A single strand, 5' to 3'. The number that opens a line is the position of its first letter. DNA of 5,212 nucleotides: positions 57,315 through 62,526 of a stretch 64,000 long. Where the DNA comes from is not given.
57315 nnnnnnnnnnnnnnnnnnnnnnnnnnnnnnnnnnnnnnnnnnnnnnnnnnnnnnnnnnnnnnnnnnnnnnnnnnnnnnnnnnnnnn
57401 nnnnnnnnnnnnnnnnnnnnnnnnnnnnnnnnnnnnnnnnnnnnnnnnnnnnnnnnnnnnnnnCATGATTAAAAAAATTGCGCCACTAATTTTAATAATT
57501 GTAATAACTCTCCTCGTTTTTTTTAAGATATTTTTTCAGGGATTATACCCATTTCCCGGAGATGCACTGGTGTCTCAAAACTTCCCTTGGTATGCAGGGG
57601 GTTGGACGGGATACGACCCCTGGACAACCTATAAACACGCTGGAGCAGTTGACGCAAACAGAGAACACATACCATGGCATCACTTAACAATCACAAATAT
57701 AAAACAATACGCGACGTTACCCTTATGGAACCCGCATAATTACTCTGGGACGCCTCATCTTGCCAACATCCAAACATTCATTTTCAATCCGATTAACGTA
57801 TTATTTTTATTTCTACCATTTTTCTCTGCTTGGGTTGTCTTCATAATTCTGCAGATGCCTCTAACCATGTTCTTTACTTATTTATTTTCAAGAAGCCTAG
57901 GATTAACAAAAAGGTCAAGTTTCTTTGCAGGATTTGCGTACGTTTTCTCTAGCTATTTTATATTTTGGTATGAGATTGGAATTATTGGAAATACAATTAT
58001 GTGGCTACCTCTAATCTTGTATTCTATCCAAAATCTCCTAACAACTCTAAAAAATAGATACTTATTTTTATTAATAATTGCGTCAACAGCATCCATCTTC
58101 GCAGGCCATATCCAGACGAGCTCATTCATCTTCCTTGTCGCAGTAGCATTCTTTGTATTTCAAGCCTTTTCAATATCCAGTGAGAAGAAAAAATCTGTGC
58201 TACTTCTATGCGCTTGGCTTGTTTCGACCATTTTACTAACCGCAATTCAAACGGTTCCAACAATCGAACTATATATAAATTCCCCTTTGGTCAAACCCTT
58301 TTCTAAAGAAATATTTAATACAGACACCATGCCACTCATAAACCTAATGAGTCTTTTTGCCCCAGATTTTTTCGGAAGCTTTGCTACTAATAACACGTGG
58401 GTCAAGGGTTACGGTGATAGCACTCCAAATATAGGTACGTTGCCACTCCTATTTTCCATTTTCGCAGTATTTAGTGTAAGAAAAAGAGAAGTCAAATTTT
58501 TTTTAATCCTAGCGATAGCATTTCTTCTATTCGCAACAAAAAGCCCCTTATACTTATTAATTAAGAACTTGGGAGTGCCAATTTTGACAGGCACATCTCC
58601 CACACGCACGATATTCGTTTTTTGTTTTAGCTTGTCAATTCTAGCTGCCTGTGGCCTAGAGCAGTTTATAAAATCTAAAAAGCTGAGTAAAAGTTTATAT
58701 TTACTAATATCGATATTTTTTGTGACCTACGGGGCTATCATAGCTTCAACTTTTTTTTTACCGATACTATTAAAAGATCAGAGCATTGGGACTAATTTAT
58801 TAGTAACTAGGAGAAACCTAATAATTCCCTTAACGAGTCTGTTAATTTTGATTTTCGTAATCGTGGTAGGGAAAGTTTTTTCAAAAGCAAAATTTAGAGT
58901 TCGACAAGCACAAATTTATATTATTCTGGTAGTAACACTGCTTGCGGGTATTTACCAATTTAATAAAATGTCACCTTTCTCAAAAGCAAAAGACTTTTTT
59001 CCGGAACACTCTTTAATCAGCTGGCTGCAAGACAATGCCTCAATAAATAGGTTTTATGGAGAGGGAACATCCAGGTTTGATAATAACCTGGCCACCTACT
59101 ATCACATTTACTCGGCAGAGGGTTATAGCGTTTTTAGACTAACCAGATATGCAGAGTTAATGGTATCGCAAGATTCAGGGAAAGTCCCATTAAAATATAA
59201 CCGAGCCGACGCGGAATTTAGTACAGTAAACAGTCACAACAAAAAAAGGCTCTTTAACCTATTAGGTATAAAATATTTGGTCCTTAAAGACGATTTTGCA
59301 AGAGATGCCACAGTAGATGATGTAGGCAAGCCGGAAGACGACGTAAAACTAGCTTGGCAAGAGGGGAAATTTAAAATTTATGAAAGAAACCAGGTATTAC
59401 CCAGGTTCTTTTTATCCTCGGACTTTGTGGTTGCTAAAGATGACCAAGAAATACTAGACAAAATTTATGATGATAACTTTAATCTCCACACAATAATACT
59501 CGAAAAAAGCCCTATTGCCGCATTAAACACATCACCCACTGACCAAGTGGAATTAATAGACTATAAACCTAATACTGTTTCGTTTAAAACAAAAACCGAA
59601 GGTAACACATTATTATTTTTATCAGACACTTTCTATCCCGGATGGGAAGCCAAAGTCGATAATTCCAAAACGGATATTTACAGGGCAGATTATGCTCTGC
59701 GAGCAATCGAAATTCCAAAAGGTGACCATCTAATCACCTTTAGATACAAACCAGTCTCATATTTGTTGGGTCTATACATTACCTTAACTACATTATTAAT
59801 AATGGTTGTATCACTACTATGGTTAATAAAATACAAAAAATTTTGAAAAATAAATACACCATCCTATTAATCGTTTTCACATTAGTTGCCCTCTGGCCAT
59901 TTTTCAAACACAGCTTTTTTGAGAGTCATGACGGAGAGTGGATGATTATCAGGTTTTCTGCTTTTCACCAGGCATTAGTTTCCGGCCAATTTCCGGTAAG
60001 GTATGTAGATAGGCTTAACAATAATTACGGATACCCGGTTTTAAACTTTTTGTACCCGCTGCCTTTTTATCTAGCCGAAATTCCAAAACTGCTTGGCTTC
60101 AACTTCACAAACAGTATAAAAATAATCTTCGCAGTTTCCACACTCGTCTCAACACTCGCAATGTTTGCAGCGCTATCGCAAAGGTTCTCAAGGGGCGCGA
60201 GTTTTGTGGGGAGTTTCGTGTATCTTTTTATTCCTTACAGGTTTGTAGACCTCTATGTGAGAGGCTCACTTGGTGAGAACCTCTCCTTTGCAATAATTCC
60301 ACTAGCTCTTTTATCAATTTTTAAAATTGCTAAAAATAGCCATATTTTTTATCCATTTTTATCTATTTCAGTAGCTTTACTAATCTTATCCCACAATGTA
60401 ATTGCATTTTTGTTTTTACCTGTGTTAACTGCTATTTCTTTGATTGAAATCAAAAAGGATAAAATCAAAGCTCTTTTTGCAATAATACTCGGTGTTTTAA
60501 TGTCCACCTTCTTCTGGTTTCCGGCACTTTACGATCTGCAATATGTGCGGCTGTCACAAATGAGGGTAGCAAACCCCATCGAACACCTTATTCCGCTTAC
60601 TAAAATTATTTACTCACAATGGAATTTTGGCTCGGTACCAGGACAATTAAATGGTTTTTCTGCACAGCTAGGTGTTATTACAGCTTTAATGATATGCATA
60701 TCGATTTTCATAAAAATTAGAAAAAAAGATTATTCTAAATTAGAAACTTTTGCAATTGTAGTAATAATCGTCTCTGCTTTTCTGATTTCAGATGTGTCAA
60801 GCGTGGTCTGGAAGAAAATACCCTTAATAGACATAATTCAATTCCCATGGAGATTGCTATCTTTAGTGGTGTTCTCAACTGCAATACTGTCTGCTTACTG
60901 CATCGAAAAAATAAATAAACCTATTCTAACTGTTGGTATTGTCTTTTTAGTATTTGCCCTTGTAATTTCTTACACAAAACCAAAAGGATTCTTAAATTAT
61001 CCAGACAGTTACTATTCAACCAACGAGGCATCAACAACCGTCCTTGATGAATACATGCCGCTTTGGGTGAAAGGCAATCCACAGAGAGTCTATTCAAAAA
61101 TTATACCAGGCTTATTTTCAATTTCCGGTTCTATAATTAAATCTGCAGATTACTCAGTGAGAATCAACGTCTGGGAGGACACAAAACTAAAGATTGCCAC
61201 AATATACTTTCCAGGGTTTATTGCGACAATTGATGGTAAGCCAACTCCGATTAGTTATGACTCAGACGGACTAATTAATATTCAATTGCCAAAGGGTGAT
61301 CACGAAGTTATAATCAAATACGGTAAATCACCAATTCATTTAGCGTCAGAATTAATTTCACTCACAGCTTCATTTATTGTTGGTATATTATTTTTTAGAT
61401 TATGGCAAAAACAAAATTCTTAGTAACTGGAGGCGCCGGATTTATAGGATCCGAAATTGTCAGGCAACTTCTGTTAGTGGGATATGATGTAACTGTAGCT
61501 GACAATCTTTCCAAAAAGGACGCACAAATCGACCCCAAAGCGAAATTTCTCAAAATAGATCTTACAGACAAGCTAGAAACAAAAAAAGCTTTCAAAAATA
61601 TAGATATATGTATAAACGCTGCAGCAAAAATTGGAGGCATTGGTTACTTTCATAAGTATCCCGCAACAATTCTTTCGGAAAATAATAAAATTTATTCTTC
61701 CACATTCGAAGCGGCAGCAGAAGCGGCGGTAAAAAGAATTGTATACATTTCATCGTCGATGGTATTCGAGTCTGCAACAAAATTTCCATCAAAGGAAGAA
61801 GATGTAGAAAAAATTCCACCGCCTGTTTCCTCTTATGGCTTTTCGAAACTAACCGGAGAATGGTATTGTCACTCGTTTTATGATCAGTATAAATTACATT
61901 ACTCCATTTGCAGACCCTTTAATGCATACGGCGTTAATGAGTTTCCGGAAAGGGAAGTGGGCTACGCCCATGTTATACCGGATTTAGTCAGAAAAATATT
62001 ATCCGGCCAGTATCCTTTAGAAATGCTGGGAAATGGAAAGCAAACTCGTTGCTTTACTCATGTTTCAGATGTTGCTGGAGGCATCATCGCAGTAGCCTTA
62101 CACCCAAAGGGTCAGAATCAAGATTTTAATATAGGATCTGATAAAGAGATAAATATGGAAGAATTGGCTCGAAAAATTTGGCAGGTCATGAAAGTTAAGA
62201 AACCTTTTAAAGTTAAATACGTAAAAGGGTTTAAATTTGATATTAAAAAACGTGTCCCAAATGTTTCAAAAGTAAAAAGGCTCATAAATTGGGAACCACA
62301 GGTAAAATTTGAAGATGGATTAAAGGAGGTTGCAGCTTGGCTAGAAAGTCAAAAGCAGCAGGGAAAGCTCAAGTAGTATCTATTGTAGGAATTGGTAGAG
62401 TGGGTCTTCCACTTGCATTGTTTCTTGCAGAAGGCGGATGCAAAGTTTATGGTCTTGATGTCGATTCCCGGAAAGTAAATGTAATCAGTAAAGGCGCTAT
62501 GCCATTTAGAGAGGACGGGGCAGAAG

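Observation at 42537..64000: About 22-kb cell-surface glycan superlocus with three nucleotide-sugar pathways and iterated GT2 (Dpm1-like) / GT-C membrane glycosyltransferase pairs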

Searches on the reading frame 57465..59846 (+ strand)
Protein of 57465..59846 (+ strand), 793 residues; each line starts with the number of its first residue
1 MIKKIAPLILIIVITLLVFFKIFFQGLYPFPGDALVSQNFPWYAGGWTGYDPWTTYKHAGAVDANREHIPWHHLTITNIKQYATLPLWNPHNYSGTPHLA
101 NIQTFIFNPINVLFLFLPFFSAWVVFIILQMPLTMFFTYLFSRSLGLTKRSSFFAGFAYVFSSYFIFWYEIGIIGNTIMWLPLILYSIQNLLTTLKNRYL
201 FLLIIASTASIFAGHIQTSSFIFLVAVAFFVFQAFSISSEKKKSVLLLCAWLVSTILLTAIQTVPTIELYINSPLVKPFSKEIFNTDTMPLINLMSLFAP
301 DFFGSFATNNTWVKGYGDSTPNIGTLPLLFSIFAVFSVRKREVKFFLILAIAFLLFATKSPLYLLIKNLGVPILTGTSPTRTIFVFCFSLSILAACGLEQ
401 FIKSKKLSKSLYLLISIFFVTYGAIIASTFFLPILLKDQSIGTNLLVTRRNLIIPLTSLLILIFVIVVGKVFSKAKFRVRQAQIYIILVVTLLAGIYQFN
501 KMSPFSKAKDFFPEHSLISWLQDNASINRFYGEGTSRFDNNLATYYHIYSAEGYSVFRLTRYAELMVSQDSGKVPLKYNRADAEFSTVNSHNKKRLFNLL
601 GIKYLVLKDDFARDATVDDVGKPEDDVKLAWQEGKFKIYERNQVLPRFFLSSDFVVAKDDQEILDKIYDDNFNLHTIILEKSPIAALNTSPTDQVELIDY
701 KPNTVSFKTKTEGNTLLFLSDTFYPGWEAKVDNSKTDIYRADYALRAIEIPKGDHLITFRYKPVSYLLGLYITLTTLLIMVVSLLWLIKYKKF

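Call 4: search_protein_families(library=pfam, proteins=[window:57465-59846:+])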
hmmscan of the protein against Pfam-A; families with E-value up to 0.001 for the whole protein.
window:57465-59846:+ (793 aa): 1 family
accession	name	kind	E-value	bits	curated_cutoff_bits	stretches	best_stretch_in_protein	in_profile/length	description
PF09586.16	YfhO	-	1.4e-32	113.4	28.5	2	106-653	75-596/835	Bacterial membrane protein YfhO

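Call 22: search_protein_families(library=ncbifam, proteins=[window:57465-59846:+], max_evalue=0.01)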
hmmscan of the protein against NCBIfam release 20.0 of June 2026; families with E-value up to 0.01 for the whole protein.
window:57465-59846:+ (793 aa): 1 family
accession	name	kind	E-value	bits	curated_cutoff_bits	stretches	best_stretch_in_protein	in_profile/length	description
NF047590.1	GlcsyltransPgfM2Strep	equivalog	3.4e-06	25.5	1500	1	709-786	802-879/884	glycosyltransferase PgfM2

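Call 26: search_solved_structures(query=window:57465-59846:+, max_evalue=1, show_alignments=1)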
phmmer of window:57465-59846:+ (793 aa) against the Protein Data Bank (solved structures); distinct sequences matched with E-value up to 1: 0.

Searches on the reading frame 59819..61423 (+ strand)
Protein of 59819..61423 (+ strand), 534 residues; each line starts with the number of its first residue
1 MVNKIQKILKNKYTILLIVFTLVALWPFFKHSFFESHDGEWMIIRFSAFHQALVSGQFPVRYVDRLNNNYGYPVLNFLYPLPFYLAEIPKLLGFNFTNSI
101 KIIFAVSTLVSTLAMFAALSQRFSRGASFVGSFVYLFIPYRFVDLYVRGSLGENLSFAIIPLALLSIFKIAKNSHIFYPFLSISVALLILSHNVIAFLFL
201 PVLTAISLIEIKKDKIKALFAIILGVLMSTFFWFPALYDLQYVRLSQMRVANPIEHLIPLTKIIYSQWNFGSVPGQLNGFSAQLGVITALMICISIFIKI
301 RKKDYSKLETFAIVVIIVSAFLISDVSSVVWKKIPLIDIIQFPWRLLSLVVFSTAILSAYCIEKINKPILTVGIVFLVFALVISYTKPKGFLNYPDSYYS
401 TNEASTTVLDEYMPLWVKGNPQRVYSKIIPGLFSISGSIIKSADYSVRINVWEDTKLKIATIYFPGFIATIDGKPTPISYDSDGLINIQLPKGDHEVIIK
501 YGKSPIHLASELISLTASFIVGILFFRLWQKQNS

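Call 4: search_protein_families(library=pfam, proteins=[window:59819-61423:+])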
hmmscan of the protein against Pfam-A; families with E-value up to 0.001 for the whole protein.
window:59819-61423:+ (534 aa): 1 family
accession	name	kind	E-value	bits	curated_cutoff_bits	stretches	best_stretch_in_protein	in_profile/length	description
PF10131.15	PTPS_related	-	3.3e-09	36.2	26.4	1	78-384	4-303/621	6-pyruvoyl-tetrahydropterin synthase related domain; membrane protein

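Call 22: search_protein_families(library=ncbifam, proteins=[window:59819-61423:+], max_evalue=0.01)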
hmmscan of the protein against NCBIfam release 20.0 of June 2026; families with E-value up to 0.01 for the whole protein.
window:59819-61423:+ (534 aa): 0 families

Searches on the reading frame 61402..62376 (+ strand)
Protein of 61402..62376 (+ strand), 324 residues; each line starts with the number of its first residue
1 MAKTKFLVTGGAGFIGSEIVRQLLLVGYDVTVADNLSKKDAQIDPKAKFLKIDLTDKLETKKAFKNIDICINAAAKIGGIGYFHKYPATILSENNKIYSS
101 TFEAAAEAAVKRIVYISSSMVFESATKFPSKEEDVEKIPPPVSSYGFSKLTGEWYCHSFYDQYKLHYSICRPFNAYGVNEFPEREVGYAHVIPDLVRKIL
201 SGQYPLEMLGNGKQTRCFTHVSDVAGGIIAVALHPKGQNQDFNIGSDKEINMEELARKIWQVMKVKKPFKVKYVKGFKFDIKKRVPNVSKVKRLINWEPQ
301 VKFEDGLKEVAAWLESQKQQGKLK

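Call 4: search_protein_families(library=pfam, proteins=[window:61402-62376:+])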
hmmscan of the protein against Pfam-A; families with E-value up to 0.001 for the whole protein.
window:61402-62376:+ (324 aa): 10 families
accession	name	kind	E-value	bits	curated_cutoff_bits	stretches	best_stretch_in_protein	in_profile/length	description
PF01370.27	Epimerase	-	8.4e-55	186.2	20.9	1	7-245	2-240/240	NAD dependent epimerase/dehydratase family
PF16363.11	GDP_Man_Dehyd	-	2.5e-39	136.1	27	1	7-309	1-331/332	GDP-mannose 4,6 dehydratase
PF01073.25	3Beta_HSD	-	2.8e-13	50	22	1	7-154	1-155/280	3-beta hydroxysteroid dehydrogenase/isomerase family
PF04321.23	RmlD_sub_bind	-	3.1e-12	46.6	27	1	5-290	2-257/287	RmlD substrate binding domain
PF13460.12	NAD_binding_10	-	7.8e-12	45.9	27.2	1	10-129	1-110/184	NAD(P)H-binding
PF07993.18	NAD_binding_4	-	9.3e-07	28.7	20.1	0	60-177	82-209/258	Male sterility protein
PF02719.21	Polysacc_synt_2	-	1e-06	28.6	20.2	1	7-118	2-128/293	Polysaccharide biosynthesis protein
PF05368.20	NmrA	-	7.7e-06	26.1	27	1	3-131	2-121/298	NmrA-like family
PF00106.31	adh_short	-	0.00029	20.8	26.6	1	7-68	4-79/195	short chain dehydrogenase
PF03435.24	Sacchrp_dh_NADP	-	0.0003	21.6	25.1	1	11-76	5-78/129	Saccharopine dehydrogenase NADP binding domain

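Call 10: search_protein_families(library=ncbifam, proteins=[window:61402-62376:+], max_evalue=0.00001)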
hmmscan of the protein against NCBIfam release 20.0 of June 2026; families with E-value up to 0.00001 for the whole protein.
window:61402-62376:+ (324 aa): 22 families
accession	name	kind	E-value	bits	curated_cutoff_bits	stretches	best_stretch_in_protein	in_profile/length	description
TIGR04180.1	EDH_00030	hypoth_equivalog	1e-35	123.3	475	1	7-301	2-296/297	NAD-dependent 4,6-dehydratase LegB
NF047922.1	GDPFucSynFcl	equivalog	5.3e-35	121.3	500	1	3-318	2-305/308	GDP-L-fucose synthase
TIGR01181.1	dTDP_gluc_dehyt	equivalog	7.3e-33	114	365.1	1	5-318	1-315/321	dTDP-glucose 4,6-dehydratase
TIGR01179.1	galE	equivalog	1e-32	113.3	262.3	1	6-319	2-330/332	UDP-glucose 4-epimerase GalE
TIGR02197.1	heptose_epim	equivalog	1.3e-23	83.6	274.6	1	7-276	2-271/316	ADP-glyceromanno-heptose 6-epimerase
NF011728.1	PRK15181.1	equivalog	1.3e-22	80.3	760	1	2-314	14-337/348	Vi polysaccharide biosynthesis UDP-N-acetylglucosaminuronic acid C-4 epimerase TviC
NF007582.0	PRK10217.1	equivalog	1.9e-18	66.7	698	1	5-315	3-332/355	dTDP-glucose 4,6-dehydratase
NF005998.1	PRK08125.1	equivalog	2.3e-18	65.9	777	1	3-310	315-645/649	bifunctional UDP-4-amino-4-deoxy-L-arabinose formyltransferase/UDP-glucuronic acid oxidase ArnA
NF008872.0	PRK11908.1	equivalog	5.3e-18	65.2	294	1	4-315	2-336/349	bifunctional UDP-4-keto-pentose/UDP-xylose synthase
TIGR03466.1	HpnA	hypoth_equivalog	1e-16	60.7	367.65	1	5-272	2-256/327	hopanoid-associated sugar epimerase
NF007490.0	PRK10084.1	subfamily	3.5e-16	59.1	649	1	5-318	2-338/361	dTDP-glucose 4,6-dehydratase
NF008360.0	PRK11150.1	equivalog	4.2e-13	49.2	452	1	7-266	3-257/310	ADP-glyceromanno-heptose 6-epimerase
NF042422.1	oxyalk_red_OleD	equivalog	7.3e-13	48.6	580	1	5-139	2-130/329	2-alkyl-3-oxoalkanoate reductase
NF007956.0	PRK10675.1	subfamily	3.6e-12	46.1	394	1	5-319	2-333/338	UDP-glucose 4-epimerase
TIGR01214.1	rmlD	equivalog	2.2e-11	43.4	224.05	1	5-291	1-258/285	dTDP-4-dehydrorhamnose reductase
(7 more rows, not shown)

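Call 32: search_solved_structures(query=window:61402-62376:+, max_evalue=1e-10)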
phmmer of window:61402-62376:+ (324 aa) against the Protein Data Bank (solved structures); distinct sequences matched with E-value up to 1e-10: 76 (the best 60 are shown).
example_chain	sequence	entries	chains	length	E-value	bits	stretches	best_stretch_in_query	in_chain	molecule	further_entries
6bwl_A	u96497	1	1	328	8.2e-34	120.3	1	5-320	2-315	Pal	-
4zrm_A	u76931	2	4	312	3.5e-33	118.3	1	5-311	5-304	UDP-glucose 4-epimerase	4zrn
6pmh_A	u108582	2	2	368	1.6e-31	112.8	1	6-315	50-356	UDP-glucose 4-epimerase related protein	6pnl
8vr2_A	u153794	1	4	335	4.7e-30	108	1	4-317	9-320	NAD-dependent epimerase/dehydratase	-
8sg0_A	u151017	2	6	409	1.4e-28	103.2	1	3-322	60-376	GDP-mannose 3,5-epimerase | GDP-mannose 3,5 epimerase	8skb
8rdg_A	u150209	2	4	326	2.1e-28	102.5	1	5-313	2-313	SDR family NAD(P)-dependent oxidoreductase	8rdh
6dnt_A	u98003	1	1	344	3.9e-28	101.7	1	5-318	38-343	NAD-dependent epimerase/dehydratase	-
4lk3_A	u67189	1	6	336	6.9e-28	100.9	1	4-314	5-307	UDP-glucuronic acid decarboxylase 1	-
8rdi_A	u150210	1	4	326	7.7e-28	100.7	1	5-313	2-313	SDR family NAD(P)-dependent oxidoreductase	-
2c59_A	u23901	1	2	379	8.1e-28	100.6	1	4-323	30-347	GDP-MANNOSE-3', 5'-EPIMERASE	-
2c5e_A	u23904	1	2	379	8.8e-28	100.5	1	4-323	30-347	GDP-MANNOSE-3', 5'-EPIMERASE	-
4gll_A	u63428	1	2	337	9.2e-28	100.5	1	4-314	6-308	UDP-glucuronic acid decarboxylase 1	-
2b69_A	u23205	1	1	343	9.7e-28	100.4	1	4-314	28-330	UDP-glucuronate decarboxylase 1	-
4m55_A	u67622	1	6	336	1.3e-27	99.9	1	4-314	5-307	UDP-glucuronic acid decarboxylase 1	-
2c54_A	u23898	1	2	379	2.1e-27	99.3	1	4-323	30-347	GDP-MANNOSE-3', 5'-EPIMERASE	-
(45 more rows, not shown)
